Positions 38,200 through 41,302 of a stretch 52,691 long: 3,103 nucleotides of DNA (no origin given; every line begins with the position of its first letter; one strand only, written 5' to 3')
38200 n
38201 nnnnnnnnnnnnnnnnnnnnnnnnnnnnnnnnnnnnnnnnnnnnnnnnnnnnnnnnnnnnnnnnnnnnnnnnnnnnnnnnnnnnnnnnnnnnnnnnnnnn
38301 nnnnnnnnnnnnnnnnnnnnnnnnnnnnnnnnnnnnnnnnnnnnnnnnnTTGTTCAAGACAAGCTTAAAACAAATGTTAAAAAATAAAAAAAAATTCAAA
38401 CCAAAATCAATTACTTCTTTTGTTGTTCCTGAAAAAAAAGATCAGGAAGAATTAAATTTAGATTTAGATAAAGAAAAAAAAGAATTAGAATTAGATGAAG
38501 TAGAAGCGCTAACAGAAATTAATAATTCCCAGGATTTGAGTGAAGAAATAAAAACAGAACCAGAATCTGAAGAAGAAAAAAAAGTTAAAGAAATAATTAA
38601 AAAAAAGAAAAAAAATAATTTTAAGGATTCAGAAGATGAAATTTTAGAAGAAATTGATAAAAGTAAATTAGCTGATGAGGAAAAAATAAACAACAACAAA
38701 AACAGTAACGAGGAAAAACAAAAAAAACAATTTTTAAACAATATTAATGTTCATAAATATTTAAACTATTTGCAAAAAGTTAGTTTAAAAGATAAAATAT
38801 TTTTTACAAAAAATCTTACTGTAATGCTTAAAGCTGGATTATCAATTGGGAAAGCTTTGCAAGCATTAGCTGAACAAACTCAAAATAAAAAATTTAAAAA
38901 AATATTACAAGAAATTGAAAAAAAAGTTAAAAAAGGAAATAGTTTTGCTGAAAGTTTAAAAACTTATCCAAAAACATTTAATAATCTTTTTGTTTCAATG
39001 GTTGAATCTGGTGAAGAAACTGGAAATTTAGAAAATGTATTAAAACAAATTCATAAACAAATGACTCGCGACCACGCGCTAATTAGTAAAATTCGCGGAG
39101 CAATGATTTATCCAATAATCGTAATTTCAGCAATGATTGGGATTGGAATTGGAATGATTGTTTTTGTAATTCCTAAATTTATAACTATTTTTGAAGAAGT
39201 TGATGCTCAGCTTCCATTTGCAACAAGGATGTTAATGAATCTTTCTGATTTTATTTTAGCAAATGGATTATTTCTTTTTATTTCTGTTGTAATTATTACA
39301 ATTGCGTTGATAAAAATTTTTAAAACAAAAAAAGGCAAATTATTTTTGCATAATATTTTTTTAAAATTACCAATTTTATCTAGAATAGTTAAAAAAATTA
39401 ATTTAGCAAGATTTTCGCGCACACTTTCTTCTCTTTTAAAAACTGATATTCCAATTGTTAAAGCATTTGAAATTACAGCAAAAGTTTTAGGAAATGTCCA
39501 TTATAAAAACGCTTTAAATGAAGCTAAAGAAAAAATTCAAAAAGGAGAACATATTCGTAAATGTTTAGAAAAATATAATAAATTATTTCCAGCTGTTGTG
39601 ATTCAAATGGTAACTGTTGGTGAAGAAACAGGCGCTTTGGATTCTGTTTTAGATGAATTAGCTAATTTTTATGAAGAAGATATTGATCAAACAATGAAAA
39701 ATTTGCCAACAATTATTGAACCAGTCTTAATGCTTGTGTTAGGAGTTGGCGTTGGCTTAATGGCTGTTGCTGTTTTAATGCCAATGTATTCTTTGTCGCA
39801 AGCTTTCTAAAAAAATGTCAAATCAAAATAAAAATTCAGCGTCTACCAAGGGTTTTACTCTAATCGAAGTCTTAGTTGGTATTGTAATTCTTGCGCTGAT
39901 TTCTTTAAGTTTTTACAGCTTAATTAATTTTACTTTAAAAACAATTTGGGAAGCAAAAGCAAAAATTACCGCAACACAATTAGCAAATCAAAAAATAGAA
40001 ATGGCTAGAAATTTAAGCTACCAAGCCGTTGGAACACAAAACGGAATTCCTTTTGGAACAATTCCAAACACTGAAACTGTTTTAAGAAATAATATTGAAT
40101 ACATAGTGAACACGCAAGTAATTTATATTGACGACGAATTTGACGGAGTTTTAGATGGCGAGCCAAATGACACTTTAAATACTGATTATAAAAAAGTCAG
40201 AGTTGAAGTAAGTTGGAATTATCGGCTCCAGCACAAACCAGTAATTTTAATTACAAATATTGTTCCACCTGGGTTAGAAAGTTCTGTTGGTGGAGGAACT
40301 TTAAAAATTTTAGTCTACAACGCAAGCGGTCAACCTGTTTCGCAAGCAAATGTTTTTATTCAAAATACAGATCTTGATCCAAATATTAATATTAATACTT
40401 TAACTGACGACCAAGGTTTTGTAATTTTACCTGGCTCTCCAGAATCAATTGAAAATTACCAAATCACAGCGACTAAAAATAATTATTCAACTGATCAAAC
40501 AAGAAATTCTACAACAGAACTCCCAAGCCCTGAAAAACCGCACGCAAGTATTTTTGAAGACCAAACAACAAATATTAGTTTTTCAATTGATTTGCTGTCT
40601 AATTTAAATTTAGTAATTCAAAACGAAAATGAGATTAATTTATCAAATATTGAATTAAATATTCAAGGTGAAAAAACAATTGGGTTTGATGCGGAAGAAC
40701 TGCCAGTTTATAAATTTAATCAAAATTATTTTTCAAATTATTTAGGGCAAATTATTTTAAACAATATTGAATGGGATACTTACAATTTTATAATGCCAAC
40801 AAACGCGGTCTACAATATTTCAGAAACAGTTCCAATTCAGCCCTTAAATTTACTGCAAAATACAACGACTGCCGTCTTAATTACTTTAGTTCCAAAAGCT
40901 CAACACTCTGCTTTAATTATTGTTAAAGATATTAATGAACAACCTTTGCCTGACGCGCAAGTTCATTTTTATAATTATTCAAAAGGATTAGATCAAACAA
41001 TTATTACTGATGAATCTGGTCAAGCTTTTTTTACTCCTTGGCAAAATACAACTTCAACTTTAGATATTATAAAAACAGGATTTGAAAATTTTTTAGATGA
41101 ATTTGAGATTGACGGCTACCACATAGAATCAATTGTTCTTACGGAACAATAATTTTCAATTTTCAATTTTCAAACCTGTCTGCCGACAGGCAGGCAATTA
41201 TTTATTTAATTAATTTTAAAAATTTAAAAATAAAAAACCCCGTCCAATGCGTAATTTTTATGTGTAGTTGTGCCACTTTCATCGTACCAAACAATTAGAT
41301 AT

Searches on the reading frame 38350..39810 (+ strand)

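Call 15: search_protein_families(library=pfam, proteins=[window:38350-39810:+], max_evalue=0.001)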
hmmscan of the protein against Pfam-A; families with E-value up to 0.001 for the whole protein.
window:38350-39810:+ (486 aa): 1 family
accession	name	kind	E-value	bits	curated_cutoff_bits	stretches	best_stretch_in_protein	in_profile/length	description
PF00482.28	T2SSF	-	2.3e-59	199.2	25.2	2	152-275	1-125/125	Type II secretion system (T2SS), protein F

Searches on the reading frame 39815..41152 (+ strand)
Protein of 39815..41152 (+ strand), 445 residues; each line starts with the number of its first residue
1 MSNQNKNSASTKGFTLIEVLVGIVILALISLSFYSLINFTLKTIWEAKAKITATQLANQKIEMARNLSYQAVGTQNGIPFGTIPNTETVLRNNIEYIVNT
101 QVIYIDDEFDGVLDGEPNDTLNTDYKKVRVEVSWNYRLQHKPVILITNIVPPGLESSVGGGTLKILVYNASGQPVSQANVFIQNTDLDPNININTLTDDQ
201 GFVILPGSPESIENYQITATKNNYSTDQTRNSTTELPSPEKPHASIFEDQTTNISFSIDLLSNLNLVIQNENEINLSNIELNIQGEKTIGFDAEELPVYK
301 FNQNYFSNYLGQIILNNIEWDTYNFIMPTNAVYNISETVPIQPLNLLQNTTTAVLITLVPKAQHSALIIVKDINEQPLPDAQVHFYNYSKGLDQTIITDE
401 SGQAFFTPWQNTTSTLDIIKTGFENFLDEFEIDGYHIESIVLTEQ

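Call 15: search_protein_families(library=pfam, proteins=[window:39815-41152:+], max_evalue=0.001)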
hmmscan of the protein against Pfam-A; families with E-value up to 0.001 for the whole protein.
window:39815-41152:+ (445 aa): 4 families
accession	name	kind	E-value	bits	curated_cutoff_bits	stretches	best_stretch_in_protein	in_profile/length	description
PF13620.12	CarboxypepD_reg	-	1e-13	51.8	32.3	2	163-233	2-68/82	Carboxypeptidase regulatory-like domain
PF02369.22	Big_1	-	1.7e-08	34.9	34.9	0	362-408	17-66/93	Bacterial Ig-like domain (group 1)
PF07963.17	N_methyl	-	1.4e-06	28.1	21.2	1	12-32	5-25/27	Prokaryotic N-terminal methylation motif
PF17789.7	MG4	-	5.1e-05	23.9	24.7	0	163-225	18-79/95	Macroglobulin domain MG4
